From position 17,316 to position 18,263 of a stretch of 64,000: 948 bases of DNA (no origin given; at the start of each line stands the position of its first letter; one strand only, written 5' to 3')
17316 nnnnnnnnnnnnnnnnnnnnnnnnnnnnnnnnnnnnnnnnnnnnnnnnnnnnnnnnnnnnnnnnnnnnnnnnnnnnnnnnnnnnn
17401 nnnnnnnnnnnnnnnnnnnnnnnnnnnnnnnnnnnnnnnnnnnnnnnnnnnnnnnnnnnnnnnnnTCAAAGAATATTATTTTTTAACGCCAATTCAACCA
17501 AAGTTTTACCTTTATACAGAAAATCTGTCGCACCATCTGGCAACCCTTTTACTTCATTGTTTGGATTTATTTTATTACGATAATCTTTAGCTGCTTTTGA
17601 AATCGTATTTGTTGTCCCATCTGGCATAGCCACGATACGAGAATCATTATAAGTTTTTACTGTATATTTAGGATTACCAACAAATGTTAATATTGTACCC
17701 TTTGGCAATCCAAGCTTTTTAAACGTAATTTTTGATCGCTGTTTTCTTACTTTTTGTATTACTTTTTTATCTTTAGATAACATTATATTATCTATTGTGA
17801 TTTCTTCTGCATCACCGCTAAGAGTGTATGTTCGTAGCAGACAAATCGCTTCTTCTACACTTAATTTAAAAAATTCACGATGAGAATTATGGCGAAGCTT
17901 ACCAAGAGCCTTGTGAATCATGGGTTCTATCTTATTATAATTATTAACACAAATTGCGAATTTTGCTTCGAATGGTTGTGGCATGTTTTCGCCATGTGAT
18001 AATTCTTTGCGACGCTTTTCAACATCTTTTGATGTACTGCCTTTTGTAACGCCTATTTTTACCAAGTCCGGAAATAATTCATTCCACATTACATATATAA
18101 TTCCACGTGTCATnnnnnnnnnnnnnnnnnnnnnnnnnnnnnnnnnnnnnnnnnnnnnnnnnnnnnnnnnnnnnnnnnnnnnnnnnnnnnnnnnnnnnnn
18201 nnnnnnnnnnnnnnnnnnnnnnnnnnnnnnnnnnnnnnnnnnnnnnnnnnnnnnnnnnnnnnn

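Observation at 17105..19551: tRNA-proximal accessory islet: zinc-ribbon protein plus T5orf172/GIY-YIG-like protein plus small Cys-rich membrane proteins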

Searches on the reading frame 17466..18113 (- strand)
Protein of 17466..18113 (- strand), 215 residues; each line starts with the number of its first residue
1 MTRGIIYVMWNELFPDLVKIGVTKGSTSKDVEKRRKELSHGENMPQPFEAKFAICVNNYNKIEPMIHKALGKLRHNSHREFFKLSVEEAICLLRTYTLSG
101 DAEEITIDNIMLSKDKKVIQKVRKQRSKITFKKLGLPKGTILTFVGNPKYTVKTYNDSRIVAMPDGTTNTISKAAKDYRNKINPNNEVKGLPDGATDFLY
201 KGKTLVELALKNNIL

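Call 4: search_protein_families(library=pfam, proteins=[window:17466-18113:-], max_evalue=1)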
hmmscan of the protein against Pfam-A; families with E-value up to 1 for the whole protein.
window:17466-18113:- (215 aa): 4 families
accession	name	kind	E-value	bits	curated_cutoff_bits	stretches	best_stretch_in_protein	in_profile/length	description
PF10544.15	T5orf172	-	1.4e-13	51.6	20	1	4-90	1-94/101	T5orf172 domain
PF13455.12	MUG113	-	8.3e-10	39.6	22.3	1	18-90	1-67/73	Meiotically up-regulated gene 113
PF24170.1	Fn3-II_PB4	-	0.054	14.2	27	0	97-173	29-93/95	Straight fiber protein PB4 second Fn3-like domain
PF23679.1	UPA-FIIND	-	0.12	13.3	27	0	101-160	12-71/117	UPA-FIIND domain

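Call 8: search_protein_families(library=padloc, proteins=[window:17466-18113:-], max_evalue=1)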
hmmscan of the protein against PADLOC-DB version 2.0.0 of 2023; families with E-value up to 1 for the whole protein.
window:17466-18113:- (215 aa): 5 families
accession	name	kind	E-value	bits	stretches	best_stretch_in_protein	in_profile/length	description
PDLC05041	PDC-S57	-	2.3e-42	143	1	2-209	4-203/212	-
PDLC05043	PDC-S57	-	1e-27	95.1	1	1-210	1-214/221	-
PDLC05040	PDC-S57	-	1.3e-10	39.5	1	1-96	1-92/229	-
PDLC05042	PDC-S57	-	5.4e-09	34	1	4-123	8-128/245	-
PDLC03977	PD-Lambda-1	-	0.00027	17.9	1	3-89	355-442/496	-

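Call 10: search_protein_families(library=ncbifam, proteins=[window:17466-18113:-], max_evalue=1)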
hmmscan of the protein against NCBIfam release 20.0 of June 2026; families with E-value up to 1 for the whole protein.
window:17466-18113:- (215 aa): 0 families

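Call 12: search_protein_families(library=phrogs, proteins=[window:17466-18113:-], max_evalue=0.1)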
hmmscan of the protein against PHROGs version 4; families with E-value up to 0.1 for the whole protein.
window:17466-18113:- (215 aa): 8 families
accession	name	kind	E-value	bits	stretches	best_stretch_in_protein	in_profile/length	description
phrog_16524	-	unknown function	8.1e-18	65.8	1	1-143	22-164/215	-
phrog_18781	-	unknown function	1.2e-15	58.4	1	3-176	6-179/222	-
phrog_8430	-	unknown function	1.5e-14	54.7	1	3-92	294-379/439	-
phrog_36333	-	unknown function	3.9e-08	34.1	1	1-97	1-93/199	-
phrog_15085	-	unknown function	7.6e-06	27.2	1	2-89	2-87/103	-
phrog_3716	-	unknown function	0.0072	17.7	1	117-207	14-97/116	-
phrog_4284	-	unknown function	0.011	16.6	1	18-88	93-157/171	-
phrog_5032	-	unknown function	0.021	15.5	0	2-24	76-98/178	-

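Call 14: find_homologous_proteins(query=window:17466-18113:-)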
Query window:17466-18113:- (215 aa): 47 proteins with E <= 0.001 among 192 candidates.
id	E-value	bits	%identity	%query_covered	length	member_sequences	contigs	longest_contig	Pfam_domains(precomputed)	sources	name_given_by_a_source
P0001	9.2e-137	471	99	100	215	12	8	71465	PF10544.16,PF13455.13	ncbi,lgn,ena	-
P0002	6.6e-124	429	89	100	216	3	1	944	PF10544.16,PF13455.13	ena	-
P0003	5.4e-122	423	87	100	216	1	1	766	PF10544.16,PF13455.13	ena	-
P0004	1.6e-101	356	76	100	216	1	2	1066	PF10544.16,PF13455.13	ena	-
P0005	7.3e-98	344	77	96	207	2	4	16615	PF10544.16,PF13455.13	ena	-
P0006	3.3e-92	326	69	99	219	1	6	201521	PF10544.16,PF13455.13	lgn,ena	-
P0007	4.5e-92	325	69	99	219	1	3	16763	PF10544.16,PF13455.13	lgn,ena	-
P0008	8.8e-92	324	69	99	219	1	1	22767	PF10544.16,PF13455.13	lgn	-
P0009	2.3e-91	323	69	99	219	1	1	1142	PF10544.16,PF13455.13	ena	-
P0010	4.3e-91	322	69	99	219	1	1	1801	PF10544.16,PF13455.13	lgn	-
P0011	7.0e-91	321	69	98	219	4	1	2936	PF10544.16,PF13455.13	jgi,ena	-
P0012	1.5e-90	320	69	98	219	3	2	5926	PF10544.16,PF13455.13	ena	-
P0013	1.2e-89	317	68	98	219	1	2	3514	PF10544.16,PF13455.13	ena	-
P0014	1.6e-89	317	68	99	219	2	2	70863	PF10544.16,PF13455.13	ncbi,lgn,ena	-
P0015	1.0e-88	314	68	100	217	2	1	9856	PF10544.16,PF13455.13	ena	-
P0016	1.1e-88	314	69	98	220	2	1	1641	PF10544.16,PF13455.13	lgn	-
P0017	1.1e-88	314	68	99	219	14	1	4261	PF10544.16,PF13455.13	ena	-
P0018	2.4e-88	313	66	98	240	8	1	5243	PF10544.16,PF13455.13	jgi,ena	-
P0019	2.7e-87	310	68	98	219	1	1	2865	PF10544.16,PF13455.13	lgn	-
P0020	2.9e-87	310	69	99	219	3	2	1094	PF10544.16,PF13455.13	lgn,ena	-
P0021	6.0e-87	309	67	98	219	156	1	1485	PF10544.16,PF13455.13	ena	-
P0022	6.7e-87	308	69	99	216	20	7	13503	PF10544.16,PF13455.13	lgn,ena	-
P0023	1.6e-86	307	66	99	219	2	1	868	PF10544.16,PF13455.13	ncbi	-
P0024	5.9e-86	305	66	98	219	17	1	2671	PF10544.16,PF13455.13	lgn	-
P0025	2.0e-84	300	64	98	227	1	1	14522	PF10544.16,PF13455.13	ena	-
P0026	2.3e-84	300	65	98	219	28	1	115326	PF10544.16,PF13455.13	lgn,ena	-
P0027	6.1e-84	299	65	94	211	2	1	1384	PF10544.16,PF13455.13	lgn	-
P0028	6.1e-83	295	62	99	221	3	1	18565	PF10544.16,PF13455.13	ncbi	-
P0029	1.9e-82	294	64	98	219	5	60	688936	PF10544.16,PF13455.13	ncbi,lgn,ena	-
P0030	2.3e-82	294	63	98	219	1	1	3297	PF10544.16,PF13455.13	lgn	-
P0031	2.9e-82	293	67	97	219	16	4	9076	PF10544.16,PF13455.13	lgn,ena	-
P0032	7.1e-82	292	63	99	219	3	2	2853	PF10544.16,PF13455.13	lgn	-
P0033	1.4e-81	291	63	98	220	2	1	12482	PF10544.16,PF13455.13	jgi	-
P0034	1.1e-80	288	63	94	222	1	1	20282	PF10544.16,PF13455.13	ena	-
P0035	1.8e-80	287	64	98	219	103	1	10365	PF10544.16,PF13455.13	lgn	-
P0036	2.4e-80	287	63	99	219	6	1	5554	PF10544.16,PF13455.13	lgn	-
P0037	3.5e-80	286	65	98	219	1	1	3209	PF10544.16,PF13455.13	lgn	-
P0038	3.5e-80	286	68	93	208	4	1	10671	PF10544.16,PF13455.13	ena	-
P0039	2.4e-79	284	63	97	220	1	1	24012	PF10544.16,PF13455.13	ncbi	-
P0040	3.0e-79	283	65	94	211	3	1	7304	PF10544.16,PF13455.13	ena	-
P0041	1.2e-78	282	62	99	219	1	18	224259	PF10544.16,PF13455.13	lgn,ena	-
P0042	3.0e-78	280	59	99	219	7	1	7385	PF10544.16,PF13455.13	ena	-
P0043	1.2e-77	278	60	99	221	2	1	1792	PF10544.16,PF13455.13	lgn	-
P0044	6.8e-72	259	60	98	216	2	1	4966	PF10544.16,PF13455.13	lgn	-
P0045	1.8e-68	248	57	98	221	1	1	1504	PF10544.16,PF13455.13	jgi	-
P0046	5.2e-61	224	63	79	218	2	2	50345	PF10544.16,PF13455.13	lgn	-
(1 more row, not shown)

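Call 15: find_encoding_contigs(protein=P0001, flank=6000, max_places=6)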
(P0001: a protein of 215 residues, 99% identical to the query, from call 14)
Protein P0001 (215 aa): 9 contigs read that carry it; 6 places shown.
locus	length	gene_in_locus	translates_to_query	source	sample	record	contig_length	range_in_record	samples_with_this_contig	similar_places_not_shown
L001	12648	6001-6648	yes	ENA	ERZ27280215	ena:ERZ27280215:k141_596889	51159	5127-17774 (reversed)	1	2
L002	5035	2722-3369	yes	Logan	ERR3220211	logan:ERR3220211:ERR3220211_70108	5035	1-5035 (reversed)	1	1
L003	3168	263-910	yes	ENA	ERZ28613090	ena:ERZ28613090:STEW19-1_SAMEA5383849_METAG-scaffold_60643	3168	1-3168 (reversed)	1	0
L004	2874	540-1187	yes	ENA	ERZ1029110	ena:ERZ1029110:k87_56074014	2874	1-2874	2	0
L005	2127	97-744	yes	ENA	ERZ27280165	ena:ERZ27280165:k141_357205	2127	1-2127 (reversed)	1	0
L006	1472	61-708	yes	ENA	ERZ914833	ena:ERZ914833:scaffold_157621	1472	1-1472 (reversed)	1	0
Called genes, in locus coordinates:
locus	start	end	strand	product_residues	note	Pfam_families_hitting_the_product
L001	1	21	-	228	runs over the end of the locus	PF03799:FtsQ_DivIB_C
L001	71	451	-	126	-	-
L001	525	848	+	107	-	-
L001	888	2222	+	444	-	-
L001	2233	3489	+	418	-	PF12704:MacB_PCD, PF02687:FtsX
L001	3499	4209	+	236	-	PF00005:ABC_tran, PF02463:SMC_N (faint), PF13304:AAA_21 (faint)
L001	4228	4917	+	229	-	-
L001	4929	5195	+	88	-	-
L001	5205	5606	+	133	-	PF13711:DUF4160 (weak)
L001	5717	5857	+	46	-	-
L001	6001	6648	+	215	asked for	PF10544:T5orf172, PF13455:MUG113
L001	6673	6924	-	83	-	PF12674:Zn_ribbon_2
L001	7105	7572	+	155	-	-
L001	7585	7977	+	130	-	-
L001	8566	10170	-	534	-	PF04348:LppC, PF13458:Peripla_BP_6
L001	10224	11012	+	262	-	PF00590:TP_methylase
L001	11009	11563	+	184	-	PF03193:RsgA_GTPase (weak), PF00350:Dynamin_N (faint), PF01926:MMR_HSR1, PF02421:FeoB_N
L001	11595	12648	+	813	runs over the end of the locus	PF12705:PDDEXK_1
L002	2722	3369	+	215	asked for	PF10544:T5orf172, PF13455:MUG113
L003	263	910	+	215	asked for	PF10544:T5orf172, PF13455:MUG113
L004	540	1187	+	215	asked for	PF10544:T5orf172, PF13455:MUG113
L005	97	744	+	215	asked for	PF10544:T5orf172, PF13455:MUG113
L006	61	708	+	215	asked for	PF10544:T5orf172, PF13455:MUG113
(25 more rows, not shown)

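Call 16: find_encoding_contigs(protein=P0029, flank=6000, max_places=8)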
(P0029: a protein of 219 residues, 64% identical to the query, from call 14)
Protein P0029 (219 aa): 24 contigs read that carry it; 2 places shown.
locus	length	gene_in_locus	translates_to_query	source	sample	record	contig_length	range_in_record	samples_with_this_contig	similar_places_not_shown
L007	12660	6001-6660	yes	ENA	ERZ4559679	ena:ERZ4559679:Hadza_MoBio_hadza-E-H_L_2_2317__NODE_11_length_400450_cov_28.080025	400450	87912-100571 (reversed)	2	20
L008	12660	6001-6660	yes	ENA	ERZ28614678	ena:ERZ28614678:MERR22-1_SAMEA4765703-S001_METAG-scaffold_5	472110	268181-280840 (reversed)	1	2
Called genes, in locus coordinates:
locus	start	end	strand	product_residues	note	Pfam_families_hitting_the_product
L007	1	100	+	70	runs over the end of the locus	PF04070:DUF378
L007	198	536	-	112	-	PF01844:HNH, PF14279:HNH_5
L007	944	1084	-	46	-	-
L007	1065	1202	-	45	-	-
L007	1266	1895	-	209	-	-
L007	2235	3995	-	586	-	PF00078:RVT_1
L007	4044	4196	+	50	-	-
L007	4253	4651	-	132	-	-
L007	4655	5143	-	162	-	-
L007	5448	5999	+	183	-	-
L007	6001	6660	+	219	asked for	PF10544:T5orf172, PF13455:MUG113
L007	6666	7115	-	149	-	-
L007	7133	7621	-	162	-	-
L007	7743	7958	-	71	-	-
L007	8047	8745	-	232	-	-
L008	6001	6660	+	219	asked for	PF10544:T5orf172, PF13455:MUG113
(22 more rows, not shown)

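Call 24: find_related_loci(query=A1, collection=genome_contigs, flank=8000)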
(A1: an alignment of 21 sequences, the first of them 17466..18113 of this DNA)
Query A1 (215 aa) in genome_contigs; peptide patterns used: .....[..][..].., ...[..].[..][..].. (x = any residue, [..] = any of these).
31 stretches matched a pattern; 14 encode a relative of the query (tblastn E <= 1e-3); 14 distinct loci.
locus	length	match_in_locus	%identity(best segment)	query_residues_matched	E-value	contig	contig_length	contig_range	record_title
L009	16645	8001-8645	99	1-215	3e-144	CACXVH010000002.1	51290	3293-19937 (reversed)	MAG: uncultured proteobacterium isolate RUG11635 genome assembly, contig: RUG11635_asm_2, whole genome shotgun sequence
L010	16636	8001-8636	68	1-212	3e-98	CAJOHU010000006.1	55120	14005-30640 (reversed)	uncultured Alphaproteobacteria bacterium isolate Red_deer_4_mag_124 genome assembly, contig: scaffold_1073, whole genome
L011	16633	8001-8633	66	1-211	2e-95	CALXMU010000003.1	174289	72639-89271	MAG: uncultured Alphaproteobacteria bacterium isolate BRZ_MD__bin57 genome assembly, contig: BRZ_MD__NODE_94_length_1742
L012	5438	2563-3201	69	1-213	1e-95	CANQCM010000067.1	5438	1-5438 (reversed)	MAG: uncultured Alphaproteobacteria bacterium isolate Lapin-005__bin117 genome assembly, contig: Lapin-005__NODE_21742_l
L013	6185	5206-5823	70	1-209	2e-93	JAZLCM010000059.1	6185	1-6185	MAG: Candidatus Enterousia sp. isolate T1900045049_TC20190042.MAGScoT_cleanbin_000031 SGB_4517_k141_1867278, whole genom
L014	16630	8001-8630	64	1-210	9e-91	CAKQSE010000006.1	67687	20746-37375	MAG: uncultured Alphaproteobacteria bacterium isolate REFINED_METABAT215_TOP10_CONTIGS_1500_ASSEMBLY_K77_MERGED__Hadza_M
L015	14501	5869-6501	65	1-211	1e-89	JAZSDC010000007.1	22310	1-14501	MAG: Candidatus Enterousia sp. isolate T1900044601_TS20190067.MAGScoT_cleanbin_000040 SGB_692_k141_1647983, whole genome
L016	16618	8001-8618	67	1-209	2e-89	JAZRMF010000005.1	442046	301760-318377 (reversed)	MAG: Candidatus Enterousia sp. isolate T1900045428_YK20190119.MAGScoT_cleanbin_000014 SGB_7076_k141_155572, whole genome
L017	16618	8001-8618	66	1-209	4e-88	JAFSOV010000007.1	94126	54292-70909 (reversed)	MAG: Alphaproteobacteria bacterium isolate RGIG3338 Goat_Reticulum-6__c177342, whole genome shotgun sequence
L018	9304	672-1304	64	1-211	2e-87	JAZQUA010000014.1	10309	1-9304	MAG: Candidatus Enterousia sp. isolate T1900045184_TC20190180.MAGScoT_cleanbin_000030 SGB_9218_k141_241077, whole genome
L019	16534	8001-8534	65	1-178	6e-74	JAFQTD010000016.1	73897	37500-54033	MAG: Alphaproteobacteria bacterium isolate RGIG2127 Goat_Colon-5__c196923, whole genome shotgun sequence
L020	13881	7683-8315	66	1-211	4e-94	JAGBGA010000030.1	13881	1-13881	MAG: Alphaproteobacteria bacterium isolate RGIG9085 Water_deer_Rectum.Co__c349244, whole genome shotgun sequence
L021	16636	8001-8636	59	1-212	7e-87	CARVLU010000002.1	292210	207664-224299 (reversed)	MAG TPA_asm: uncultured Alphaproteobacteria bacterium isolate MGBC118324 genome assembly, contig: MGBC118324.2, whole ge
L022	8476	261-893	66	1-211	3e-95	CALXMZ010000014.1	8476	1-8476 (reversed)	MAG: uncultured Alphaproteobacteria bacterium isolate E02__bin298 genome assembly, contig: E02__k127_6338368, whole geno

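Call 27: find_encoding_contigs(protein=P0006, flank=9000, max_places=3)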
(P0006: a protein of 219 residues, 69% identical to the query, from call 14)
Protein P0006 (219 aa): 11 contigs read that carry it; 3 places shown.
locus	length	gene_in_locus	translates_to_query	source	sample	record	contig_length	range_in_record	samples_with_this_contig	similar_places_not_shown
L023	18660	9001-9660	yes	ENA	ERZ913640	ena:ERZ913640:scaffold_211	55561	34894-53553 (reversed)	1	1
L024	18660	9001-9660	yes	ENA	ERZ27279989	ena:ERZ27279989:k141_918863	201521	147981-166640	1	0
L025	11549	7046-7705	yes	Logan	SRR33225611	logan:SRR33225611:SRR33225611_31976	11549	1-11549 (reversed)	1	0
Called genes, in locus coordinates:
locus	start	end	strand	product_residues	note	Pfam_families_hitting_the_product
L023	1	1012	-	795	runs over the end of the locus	-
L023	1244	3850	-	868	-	PF00690:Cation_ATPase_N (weak), PF00122:E1-E2_ATPase, PF00702:Hydrolase, PF13246:Cation_ATPase, PF08282:Hydrolase_3 (weak), PF00689:Cation_ATPase_C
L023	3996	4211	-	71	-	-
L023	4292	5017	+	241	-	-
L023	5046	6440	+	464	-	PF02195:ParB_N, PF01555:N6_N4_Mtase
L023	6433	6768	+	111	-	PF18932:DUF5681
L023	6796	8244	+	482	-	PF17289:Terminase_6C (weak)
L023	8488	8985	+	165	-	-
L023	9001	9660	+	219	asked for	PF10544:T5orf172, PF13455:MUG113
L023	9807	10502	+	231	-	PF14511:RE_EcoO109I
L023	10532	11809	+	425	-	PF00376:MerR, PF13411:MerR_1, PF00145:DNA_methylase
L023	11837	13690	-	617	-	PF24098:DUF7380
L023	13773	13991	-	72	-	-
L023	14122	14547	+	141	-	PF11149:DUF2924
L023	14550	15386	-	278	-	PF17419:MauJ (faint)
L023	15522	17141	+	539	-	PF00239:Resolvase, PF07508:Recombinase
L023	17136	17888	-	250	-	PF25164:CoiA_N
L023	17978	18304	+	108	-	-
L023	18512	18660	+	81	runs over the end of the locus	-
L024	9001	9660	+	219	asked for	PF10544:T5orf172, PF13455:MUG113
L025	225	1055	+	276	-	PF12869:tRNA_anti-like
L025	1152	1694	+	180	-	PF18736:pEK499_p136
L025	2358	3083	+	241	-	-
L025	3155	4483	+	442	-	PF02195:ParB_N, PF01555:N6_N4_Mtase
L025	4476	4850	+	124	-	PF18932:DUF5681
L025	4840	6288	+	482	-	PF17289:Terminase_6C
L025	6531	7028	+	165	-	-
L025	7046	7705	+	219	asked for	PF10544:T5orf172, PF13455:MUG113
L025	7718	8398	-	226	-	-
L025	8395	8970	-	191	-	PF08937:ThsB_TIR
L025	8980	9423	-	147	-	-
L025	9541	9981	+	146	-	PF11149:DUF2924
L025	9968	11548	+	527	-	?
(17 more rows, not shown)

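Call 28: find_encoding_contigs(protein=P0014, flank=9000, max_places=3)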
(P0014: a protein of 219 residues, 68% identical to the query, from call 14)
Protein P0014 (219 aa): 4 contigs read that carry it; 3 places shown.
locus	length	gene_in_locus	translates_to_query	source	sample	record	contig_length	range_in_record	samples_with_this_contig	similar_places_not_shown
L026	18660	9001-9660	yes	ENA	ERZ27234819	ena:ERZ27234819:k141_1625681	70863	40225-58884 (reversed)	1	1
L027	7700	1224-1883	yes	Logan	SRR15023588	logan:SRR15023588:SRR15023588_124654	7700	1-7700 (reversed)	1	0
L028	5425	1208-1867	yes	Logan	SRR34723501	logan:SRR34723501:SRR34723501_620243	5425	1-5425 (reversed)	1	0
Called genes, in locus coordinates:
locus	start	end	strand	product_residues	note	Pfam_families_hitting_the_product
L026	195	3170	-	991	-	-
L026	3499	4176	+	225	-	-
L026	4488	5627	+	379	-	-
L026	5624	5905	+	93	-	PF05015:HigB-like_toxin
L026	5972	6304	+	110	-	-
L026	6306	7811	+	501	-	PF00239:Resolvase, PF07508:Recombinase, PF13408:Zn_ribbon_recom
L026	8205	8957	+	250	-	PF13505:OMP_b-brl (weak)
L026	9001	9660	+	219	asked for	PF10544:T5orf172, PF13455:MUG113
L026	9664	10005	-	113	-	-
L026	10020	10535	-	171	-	-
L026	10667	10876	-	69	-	-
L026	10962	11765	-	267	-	-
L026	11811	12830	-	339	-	PF24624:Int_N (weak), PF00589:Phage_integrase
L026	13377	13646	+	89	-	-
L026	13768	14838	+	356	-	PF02275:CBAH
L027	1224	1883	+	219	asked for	PF10544:T5orf172, PF13455:MUG113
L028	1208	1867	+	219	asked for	PF10544:T5orf172, PF13455:MUG113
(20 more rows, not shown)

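Call 29: find_encoding_contigs(protein=P0041, flank=9000, max_places=3)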
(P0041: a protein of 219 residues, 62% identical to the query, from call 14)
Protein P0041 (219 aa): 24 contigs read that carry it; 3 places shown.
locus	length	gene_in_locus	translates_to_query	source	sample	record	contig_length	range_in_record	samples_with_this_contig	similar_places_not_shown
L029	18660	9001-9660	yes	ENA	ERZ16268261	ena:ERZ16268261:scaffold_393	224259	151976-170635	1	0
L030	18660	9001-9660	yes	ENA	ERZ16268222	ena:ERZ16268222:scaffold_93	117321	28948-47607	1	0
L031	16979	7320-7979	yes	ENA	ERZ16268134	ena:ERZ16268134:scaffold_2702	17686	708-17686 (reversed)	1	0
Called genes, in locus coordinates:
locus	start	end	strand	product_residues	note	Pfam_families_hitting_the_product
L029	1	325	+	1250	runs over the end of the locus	-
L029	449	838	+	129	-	-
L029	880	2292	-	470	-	PF13623:SurA_N_2, PF13624:SurA_N_3, PF13145:Rotamase_2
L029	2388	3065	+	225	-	PF00121:TIM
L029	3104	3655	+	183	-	PF01025:GrpE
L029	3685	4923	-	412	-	PF06245:DUF1015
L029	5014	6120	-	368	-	PF02275:CBAH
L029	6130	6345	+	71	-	-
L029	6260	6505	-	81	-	PF01541:GIY-YIG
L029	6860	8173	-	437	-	-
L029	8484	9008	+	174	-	-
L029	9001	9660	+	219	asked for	PF10544:T5orf172, PF13455:MUG113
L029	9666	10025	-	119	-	-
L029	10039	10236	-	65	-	-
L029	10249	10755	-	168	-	PF23343:REP_ORF2-G2P (faint)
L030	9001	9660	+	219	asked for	PF10544:T5orf172, PF13455:MUG113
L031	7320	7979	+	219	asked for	PF10544:T5orf172, PF13455:MUG113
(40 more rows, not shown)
